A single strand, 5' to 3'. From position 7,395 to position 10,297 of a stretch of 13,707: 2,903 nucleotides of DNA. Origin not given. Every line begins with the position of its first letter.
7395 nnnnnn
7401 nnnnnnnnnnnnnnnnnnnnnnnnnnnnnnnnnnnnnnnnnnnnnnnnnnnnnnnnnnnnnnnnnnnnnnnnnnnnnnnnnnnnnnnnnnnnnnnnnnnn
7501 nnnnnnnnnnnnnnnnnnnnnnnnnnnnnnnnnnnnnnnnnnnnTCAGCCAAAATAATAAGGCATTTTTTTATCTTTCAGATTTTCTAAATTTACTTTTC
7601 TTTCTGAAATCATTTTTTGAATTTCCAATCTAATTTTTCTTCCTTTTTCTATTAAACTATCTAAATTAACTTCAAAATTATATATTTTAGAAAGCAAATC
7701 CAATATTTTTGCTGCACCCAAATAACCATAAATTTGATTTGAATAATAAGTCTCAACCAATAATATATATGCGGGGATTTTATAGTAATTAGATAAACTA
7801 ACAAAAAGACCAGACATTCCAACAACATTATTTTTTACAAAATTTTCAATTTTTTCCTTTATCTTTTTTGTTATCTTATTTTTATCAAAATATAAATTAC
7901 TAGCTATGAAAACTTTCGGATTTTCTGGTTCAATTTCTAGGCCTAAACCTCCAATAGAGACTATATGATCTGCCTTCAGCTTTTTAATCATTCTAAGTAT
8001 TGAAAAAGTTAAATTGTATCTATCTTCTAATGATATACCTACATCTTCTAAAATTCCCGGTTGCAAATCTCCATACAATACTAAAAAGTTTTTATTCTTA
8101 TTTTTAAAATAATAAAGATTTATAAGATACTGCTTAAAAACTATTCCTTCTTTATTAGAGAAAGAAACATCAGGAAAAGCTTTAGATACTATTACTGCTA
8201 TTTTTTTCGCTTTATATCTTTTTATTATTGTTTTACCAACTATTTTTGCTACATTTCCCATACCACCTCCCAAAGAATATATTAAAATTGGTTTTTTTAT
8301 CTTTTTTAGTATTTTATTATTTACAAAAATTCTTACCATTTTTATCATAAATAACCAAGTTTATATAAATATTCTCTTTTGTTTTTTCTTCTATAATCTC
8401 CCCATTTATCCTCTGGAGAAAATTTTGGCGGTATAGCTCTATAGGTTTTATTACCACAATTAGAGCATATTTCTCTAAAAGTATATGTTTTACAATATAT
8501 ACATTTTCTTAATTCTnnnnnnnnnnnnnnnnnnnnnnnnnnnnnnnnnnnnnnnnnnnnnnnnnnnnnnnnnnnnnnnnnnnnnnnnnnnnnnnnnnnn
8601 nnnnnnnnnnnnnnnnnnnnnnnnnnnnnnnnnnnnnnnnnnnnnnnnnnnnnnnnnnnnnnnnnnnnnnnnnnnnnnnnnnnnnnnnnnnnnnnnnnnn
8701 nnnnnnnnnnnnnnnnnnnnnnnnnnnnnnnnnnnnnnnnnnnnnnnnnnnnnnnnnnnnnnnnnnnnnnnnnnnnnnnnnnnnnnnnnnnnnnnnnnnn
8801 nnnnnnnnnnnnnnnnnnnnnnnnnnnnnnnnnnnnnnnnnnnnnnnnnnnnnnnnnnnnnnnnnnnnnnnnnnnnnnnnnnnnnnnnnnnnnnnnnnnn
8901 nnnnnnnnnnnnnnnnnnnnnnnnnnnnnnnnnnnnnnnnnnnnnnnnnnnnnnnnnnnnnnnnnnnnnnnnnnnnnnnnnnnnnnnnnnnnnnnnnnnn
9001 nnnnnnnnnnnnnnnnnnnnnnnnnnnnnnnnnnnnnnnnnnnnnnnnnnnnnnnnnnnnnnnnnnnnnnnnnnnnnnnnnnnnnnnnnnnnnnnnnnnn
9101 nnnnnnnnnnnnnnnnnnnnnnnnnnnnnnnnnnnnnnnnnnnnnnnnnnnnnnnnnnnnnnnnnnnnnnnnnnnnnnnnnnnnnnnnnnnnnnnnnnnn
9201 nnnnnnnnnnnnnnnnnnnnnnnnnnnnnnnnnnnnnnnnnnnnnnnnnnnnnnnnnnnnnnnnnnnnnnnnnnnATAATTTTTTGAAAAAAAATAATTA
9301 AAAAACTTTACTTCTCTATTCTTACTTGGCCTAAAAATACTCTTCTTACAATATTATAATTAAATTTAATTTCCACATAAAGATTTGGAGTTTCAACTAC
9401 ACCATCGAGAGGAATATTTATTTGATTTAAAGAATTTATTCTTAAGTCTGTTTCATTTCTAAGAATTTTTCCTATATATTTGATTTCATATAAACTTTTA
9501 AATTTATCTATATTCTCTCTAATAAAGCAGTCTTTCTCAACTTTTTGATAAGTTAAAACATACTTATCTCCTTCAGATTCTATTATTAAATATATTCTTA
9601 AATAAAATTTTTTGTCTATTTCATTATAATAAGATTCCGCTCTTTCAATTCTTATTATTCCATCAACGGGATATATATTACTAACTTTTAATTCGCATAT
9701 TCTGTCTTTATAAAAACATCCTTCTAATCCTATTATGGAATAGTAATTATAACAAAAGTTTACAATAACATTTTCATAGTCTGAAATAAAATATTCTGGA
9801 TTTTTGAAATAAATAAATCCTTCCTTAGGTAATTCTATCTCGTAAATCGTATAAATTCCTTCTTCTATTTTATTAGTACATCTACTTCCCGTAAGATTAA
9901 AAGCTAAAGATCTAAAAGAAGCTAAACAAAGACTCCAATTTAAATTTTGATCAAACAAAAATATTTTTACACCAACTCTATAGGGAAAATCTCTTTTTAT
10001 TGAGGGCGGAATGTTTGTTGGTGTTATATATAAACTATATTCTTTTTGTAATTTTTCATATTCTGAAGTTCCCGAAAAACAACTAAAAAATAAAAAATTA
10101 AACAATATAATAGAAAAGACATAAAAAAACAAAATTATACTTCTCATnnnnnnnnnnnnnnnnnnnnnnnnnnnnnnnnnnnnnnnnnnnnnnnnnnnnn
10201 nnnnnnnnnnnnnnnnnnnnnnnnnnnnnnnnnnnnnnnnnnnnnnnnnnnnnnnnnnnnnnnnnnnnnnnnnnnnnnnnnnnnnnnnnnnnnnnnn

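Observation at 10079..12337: Shared juxtamembrane Cys motif and identical '1 + 6' extracytoplasmic cysteine count in all three envelope proteins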

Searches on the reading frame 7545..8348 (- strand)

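Call 4: search_protein_families(library=pfam, proteins=[window:7545-8348:-], max_evalue=0.1)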
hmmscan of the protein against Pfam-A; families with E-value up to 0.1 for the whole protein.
window:7545-8348:- (267 aa): 2 families
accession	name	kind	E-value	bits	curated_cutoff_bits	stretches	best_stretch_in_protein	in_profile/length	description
PF09754.15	PAC2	-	1.5e-23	84.1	25.8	1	29-246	7-214/215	PAC2 family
PF17024.10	DMAP1_like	-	0.016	15.8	30.8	1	141-190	51-96/113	Putative DMAP1-like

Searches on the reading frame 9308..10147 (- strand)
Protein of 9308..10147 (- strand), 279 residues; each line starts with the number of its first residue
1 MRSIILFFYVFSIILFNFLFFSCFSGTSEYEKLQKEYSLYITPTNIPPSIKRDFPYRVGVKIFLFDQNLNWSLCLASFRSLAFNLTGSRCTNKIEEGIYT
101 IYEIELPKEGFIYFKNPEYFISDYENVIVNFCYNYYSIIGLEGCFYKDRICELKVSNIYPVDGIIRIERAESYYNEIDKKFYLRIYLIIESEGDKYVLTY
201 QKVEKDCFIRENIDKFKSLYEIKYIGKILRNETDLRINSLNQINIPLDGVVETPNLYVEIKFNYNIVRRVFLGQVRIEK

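Call 4: search_protein_families(library=pfam, proteins=[window:9308-10147:-], max_evalue=0.1)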
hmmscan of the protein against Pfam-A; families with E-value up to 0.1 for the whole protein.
window:9308-10147:- (279 aa): 0 families

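Call 5: search_protein_families(library=ncbifam, proteins=[window:9308-10147:-], max_evalue=1)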
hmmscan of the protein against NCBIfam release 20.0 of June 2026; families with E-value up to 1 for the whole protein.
window:9308-10147:- (279 aa): 0 families

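Call 8: find_homologous_proteins(query=window:9308-10147:-, max_evalue=0.001)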
Query window:9308-10147:- (279 aa): 5 proteins with E <= 0.001 among 529 candidates.
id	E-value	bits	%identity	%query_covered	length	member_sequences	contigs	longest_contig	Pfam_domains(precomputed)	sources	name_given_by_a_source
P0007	4.9e-180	615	100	100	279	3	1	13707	-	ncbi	ncbi:MAG: hypothetical protein QXG71_02565 [Nanopusillaceae archaeon]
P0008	2.4e-153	527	83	100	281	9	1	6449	-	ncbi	ncbi:MAG: hypothetical protein QW648_01750 [Nanoarchaeales archaeon]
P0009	6.2e-109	382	61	100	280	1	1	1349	-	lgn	-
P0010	3.1e-108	379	64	98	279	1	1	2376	-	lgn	-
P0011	6.4e-107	375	63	98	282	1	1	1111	-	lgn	-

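Call 62: find_related_loci(query=A9, collection=metagenome_contigs, flank=5000)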
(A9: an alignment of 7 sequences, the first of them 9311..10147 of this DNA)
Query A9 (279 aa) in metagenome_contigs; peptide patterns used: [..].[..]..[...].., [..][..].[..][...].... (x = any residue, [..] = any of these).
289 stretches matched a pattern, but none encodes a relative of the query by tblastn (E <= 1e-3).

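Call 76: search_solved_structures(query=A8, max_evalue=1)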
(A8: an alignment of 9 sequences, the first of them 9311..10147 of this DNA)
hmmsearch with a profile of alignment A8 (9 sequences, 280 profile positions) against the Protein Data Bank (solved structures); distinct sequences matched with E-value up to 1: 0.
